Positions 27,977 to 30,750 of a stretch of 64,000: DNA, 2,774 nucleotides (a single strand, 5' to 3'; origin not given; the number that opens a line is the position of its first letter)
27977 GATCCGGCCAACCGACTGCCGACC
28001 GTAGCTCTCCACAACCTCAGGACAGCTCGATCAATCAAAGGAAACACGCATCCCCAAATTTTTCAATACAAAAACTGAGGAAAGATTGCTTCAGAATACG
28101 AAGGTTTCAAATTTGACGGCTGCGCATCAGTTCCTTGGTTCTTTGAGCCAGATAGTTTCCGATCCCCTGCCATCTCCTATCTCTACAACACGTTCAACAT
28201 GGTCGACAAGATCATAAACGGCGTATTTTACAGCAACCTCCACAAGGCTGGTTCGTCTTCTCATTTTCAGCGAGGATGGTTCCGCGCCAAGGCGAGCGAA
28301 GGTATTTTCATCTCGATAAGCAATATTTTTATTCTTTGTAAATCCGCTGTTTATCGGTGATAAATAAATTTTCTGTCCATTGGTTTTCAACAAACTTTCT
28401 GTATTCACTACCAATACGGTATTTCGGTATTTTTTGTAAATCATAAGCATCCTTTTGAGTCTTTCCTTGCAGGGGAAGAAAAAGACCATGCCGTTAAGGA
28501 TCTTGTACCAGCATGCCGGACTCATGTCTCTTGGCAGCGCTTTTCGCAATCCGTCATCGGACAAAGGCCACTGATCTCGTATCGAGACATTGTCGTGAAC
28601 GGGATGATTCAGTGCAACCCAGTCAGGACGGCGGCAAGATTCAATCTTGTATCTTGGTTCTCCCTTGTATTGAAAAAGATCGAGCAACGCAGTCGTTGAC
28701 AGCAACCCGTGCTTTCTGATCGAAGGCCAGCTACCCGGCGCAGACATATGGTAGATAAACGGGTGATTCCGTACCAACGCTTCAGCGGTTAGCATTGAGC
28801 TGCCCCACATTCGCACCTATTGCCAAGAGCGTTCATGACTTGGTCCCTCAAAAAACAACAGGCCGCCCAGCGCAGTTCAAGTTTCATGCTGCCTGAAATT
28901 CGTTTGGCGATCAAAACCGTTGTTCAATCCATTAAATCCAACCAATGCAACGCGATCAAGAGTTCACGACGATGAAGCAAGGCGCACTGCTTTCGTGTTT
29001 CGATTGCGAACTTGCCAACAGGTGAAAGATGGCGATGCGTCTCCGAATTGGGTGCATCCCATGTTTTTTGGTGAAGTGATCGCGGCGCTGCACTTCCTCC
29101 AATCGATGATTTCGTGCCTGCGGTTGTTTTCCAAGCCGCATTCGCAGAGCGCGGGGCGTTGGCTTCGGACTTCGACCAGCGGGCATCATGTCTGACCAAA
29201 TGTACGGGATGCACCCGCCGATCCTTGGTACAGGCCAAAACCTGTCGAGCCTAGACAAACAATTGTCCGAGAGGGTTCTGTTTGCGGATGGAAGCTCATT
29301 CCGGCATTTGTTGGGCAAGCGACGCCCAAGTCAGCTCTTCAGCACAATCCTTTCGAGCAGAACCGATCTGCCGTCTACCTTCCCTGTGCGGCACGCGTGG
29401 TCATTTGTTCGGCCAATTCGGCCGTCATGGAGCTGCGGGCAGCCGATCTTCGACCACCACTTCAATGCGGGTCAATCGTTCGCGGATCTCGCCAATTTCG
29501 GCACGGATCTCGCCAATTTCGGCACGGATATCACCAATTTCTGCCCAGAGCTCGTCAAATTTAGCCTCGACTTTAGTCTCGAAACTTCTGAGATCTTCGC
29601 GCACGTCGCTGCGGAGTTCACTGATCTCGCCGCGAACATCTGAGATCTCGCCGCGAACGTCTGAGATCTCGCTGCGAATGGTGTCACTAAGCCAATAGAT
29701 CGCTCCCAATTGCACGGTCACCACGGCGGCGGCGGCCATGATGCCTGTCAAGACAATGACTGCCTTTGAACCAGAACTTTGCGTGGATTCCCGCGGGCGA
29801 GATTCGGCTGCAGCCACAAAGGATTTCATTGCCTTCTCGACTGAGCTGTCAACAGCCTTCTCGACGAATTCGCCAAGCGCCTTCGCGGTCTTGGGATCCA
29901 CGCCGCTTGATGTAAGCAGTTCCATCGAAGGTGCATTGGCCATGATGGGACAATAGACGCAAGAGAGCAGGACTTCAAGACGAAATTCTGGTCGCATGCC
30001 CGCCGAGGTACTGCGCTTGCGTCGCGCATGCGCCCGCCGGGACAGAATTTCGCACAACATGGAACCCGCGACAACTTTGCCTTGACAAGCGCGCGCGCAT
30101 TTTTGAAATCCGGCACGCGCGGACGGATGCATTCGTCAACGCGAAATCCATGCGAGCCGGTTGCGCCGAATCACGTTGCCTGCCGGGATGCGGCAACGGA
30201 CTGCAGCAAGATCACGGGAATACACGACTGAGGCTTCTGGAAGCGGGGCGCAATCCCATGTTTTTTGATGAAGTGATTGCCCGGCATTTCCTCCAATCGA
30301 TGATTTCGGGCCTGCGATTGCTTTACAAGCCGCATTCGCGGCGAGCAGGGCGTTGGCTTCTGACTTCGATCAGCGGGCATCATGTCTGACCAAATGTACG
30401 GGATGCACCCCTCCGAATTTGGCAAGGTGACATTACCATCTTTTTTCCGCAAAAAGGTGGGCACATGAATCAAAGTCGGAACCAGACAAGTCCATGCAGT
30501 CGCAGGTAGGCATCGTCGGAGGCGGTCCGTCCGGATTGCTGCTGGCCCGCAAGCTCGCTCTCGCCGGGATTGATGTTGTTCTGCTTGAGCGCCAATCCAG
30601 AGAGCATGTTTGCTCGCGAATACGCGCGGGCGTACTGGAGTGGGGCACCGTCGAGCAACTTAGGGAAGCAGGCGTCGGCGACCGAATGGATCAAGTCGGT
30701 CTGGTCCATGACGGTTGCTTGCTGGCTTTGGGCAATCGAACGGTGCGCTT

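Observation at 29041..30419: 1.36-kb MITE-bounded cassette with 9-bp TSD carrying a single heptad-repeat membrane protein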

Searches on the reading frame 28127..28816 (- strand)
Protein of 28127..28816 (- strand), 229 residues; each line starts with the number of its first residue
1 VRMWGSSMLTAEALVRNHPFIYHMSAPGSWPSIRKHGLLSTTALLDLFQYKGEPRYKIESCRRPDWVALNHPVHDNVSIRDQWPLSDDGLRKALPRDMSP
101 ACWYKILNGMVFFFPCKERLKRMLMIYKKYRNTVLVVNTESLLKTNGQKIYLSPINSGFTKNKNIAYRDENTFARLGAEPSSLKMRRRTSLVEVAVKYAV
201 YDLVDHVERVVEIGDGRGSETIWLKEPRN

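Call 11: search_protein_families(library=pfam, proteins=[window:28127-28816:-], max_evalue=1)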
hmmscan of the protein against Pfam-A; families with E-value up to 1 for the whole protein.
window:28127-28816:- (229 aa): 1 family
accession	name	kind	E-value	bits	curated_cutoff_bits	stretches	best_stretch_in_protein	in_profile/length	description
PF22531.2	DUF7002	-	4.9e-51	173.5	27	1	19-207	1-195/195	Family of unknown function (DUF7002)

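Call 12: search_protein_families(library=ncbifam, proteins=[window:28127-28816:-], max_evalue=1)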
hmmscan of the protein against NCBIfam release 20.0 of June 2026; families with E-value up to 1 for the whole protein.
window:28127-28816:- (229 aa): 0 families

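Call 14: find_encoding_contigs(protein=window:28127-28816:-, flank=10000, max_places=10)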
Protein window:28127-28816:- (229 aa): no gene with exactly this product is on record in the collection.

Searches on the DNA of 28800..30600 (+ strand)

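Call 21: search_dna_similar(query=window:29041-30419:+, collection=plasmids, mode=distant, max_rows=20)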
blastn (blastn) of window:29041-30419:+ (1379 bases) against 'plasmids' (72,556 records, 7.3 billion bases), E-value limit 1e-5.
No match.

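Call 59: search_rna_families(source=window, start=28800, end=30600, threshold=evalue, max_evalue=1)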
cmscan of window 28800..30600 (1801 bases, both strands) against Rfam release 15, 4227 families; matches with E-value up to 1: 0.
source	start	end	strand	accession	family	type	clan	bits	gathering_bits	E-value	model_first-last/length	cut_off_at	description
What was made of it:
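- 29217..29424 (-): 208-bp non-coding spacer 3' of the gene. It is conserved 81-87% in all paralogous copies. No Rfam match (call 59).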
